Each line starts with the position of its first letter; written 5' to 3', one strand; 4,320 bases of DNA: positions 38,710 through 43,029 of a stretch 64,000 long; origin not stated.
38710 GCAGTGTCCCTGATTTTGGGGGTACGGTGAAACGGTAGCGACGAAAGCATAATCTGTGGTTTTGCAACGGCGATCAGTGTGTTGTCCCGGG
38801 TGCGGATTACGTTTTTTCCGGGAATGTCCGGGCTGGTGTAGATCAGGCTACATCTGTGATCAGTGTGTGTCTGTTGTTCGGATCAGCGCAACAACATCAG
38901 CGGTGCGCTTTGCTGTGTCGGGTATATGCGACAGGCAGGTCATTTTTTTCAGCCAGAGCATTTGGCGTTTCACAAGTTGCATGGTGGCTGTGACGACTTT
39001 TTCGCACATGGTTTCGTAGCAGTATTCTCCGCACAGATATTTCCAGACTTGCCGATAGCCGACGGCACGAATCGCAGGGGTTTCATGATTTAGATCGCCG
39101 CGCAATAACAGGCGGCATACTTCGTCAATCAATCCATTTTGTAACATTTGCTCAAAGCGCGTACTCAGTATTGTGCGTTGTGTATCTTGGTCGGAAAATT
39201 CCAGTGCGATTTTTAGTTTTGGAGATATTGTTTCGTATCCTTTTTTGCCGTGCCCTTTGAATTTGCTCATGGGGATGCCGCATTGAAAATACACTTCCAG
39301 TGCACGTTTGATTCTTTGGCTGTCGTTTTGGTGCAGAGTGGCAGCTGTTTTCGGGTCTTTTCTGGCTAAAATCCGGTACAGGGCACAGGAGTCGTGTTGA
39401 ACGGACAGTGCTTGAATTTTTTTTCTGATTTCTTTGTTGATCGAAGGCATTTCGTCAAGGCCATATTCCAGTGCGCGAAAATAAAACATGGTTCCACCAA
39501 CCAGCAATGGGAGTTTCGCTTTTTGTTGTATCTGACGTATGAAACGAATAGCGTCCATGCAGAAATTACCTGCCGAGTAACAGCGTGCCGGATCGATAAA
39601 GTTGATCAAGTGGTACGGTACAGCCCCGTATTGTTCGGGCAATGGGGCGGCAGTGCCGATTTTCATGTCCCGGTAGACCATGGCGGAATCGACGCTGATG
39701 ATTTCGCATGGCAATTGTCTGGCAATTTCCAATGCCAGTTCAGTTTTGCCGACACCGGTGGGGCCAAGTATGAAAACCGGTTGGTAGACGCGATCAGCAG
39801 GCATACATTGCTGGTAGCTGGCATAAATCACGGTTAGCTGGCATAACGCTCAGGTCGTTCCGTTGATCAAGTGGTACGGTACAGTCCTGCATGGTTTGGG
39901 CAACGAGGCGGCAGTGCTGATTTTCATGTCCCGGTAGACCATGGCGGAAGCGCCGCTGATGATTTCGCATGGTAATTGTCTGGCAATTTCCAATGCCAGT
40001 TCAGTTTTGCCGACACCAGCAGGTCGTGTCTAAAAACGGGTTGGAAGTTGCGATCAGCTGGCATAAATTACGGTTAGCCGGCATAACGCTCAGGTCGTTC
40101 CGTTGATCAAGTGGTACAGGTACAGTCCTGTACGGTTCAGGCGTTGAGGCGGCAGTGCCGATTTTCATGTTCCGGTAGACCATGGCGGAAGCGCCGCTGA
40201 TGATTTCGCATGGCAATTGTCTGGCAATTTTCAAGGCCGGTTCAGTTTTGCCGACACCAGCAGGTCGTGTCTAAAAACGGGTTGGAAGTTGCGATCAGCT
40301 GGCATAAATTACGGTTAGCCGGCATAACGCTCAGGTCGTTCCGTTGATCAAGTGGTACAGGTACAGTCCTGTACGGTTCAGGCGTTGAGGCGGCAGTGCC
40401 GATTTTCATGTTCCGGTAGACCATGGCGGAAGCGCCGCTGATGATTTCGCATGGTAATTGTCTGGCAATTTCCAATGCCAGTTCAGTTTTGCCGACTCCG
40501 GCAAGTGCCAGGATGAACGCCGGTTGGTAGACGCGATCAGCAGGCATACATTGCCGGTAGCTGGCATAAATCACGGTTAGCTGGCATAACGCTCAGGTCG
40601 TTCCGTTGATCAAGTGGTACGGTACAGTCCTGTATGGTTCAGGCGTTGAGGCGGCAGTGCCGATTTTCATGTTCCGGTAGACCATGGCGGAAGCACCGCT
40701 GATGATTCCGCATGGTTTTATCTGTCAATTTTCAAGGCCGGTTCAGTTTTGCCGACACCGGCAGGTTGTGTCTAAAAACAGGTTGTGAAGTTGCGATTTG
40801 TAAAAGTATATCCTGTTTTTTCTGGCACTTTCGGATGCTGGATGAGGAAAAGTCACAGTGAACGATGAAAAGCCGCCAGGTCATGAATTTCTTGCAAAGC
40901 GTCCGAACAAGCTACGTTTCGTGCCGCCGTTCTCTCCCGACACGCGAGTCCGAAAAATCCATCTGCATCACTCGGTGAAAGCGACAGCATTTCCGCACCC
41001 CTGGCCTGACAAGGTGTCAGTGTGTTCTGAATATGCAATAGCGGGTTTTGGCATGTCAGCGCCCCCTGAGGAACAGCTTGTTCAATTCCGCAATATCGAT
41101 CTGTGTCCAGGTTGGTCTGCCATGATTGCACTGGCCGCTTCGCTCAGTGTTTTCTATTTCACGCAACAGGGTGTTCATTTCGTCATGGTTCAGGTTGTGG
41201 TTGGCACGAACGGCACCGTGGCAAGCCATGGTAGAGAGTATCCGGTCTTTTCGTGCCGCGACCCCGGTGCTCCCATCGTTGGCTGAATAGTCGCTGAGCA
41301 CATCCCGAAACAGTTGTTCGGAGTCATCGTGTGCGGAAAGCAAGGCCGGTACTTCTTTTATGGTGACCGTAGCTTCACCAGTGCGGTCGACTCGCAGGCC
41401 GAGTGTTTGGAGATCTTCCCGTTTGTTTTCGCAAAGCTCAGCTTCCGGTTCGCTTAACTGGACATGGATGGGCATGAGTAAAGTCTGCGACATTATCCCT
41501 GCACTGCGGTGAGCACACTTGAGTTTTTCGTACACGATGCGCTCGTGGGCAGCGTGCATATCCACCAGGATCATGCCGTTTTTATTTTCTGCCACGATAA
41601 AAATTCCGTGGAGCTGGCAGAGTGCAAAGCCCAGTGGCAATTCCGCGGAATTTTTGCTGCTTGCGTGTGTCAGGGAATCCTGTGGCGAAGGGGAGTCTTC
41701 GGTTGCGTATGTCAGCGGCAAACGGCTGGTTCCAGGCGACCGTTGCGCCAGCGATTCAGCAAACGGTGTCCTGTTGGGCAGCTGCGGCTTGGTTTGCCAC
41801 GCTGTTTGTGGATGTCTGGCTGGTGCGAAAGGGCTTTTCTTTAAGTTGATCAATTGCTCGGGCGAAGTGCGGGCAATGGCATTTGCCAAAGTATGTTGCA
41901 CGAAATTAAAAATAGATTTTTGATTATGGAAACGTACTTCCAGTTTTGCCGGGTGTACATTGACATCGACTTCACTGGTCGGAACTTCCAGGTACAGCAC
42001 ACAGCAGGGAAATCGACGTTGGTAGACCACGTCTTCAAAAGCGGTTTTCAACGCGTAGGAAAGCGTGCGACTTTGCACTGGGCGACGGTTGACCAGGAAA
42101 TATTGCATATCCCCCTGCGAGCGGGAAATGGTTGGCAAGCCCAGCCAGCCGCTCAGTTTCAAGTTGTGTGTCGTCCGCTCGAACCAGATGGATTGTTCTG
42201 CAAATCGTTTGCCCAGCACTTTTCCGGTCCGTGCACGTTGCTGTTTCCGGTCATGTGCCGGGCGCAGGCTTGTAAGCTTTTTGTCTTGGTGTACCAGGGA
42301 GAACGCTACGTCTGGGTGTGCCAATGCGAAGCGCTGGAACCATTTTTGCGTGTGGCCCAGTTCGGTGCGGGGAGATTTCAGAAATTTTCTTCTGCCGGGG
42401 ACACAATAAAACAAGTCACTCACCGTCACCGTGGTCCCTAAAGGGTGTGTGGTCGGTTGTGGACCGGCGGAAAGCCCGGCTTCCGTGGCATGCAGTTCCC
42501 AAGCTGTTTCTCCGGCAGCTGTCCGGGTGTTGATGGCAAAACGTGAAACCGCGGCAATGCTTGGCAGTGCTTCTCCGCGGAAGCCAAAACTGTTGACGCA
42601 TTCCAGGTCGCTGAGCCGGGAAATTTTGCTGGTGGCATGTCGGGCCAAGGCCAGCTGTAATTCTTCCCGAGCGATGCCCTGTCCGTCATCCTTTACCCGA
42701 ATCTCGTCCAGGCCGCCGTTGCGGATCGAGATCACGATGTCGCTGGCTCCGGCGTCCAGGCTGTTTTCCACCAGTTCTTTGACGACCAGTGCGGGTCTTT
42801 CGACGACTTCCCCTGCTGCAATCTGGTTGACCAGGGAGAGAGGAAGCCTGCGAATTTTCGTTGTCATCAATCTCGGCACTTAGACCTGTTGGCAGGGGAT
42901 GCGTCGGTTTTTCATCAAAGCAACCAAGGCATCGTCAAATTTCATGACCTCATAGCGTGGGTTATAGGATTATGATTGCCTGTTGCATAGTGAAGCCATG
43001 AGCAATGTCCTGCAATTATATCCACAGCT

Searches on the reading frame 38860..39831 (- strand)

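Call 40: search_protein_families(library=pfam, proteins=[window:38860-39831:-], max_evalue=0.00001)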
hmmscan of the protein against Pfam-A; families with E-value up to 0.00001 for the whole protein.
window:38860-39831:- (323 aa): 2 families
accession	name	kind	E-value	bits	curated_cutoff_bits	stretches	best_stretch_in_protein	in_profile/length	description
PF01715.23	IPPT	-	5.9e-70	236.1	23.6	1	52-296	2-242/243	IPP transferase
PF01745.22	IPT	-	2.8e-06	27.3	20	0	20-67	5-52/233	Isopentenyl transferase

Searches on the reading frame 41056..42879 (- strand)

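Call 40: search_protein_families(library=pfam, proteins=[window:41056-42879:-], max_evalue=0.00001)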
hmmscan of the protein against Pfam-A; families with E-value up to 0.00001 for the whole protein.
window:41056-42879:- (607 aa): 4 families
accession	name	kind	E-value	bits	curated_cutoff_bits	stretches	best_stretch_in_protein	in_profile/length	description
PF08676.16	MutL_C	-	7.2e-43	146.1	25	1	420-563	1-142/142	MutL C terminal dimerisation domain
PF01119.25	DNA_mis_repair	-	5.4e-37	126.5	26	1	220-335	3-118/119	DNA mismatch repair protein, C-terminal domain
PF13589.12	HATPase_c_3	-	1.9e-11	44.5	25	1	31-125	5-99/137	Histidine kinase-, DNA gyrase B-, and HSP90-like ATPase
PF02518.31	HATPase_c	-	4.4e-07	30.7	26.4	1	27-83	4-63/111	Histidine kinase-, DNA gyrase B-, and HSP90-like ATPase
